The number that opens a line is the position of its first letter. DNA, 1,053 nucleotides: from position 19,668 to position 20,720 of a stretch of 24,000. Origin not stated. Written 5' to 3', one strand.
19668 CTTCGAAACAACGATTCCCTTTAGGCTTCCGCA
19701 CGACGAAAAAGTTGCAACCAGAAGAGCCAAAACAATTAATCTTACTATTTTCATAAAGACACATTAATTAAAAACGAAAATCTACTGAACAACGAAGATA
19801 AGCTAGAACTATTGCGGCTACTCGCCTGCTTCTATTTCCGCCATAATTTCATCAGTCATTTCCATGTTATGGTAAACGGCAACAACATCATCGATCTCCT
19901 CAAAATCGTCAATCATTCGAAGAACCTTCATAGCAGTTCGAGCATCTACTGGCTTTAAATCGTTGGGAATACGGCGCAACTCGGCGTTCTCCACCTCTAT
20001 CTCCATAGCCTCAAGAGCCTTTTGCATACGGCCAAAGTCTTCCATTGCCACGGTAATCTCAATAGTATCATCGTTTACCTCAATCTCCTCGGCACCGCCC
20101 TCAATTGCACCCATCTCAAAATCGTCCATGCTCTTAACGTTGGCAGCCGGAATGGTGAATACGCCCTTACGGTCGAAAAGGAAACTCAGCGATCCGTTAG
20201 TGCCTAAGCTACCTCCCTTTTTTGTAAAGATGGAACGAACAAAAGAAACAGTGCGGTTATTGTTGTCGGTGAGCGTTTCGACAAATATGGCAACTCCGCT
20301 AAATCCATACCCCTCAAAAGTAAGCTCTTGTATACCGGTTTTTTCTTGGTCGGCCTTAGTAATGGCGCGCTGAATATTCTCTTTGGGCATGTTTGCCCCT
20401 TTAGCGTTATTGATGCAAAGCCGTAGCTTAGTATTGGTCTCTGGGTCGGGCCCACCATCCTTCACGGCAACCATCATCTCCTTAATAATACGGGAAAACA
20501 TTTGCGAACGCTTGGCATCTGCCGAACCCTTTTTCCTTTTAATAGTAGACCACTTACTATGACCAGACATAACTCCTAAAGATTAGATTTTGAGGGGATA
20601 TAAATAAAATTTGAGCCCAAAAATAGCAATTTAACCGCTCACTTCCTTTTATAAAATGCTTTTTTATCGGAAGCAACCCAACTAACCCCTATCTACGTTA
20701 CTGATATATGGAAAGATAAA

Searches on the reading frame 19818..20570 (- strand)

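Call 7: search_protein_families(library=pfam, proteins=[window:19818-20570:-], max_evalue=0.01)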
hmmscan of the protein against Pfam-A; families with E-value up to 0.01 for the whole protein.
window:19818-20570:- (250 aa): 2 families
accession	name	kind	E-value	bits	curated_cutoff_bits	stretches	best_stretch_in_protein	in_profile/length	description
PF01709.26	Transcrip_reg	-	2.7e-51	173.9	27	1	81-236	2-160/160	TACO1/YebC second and third domain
PF20772.2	TACO1_YebC_N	-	1.5e-30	105.9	36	1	5-75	1-72/73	TACO1/YebC protein N-terminal domain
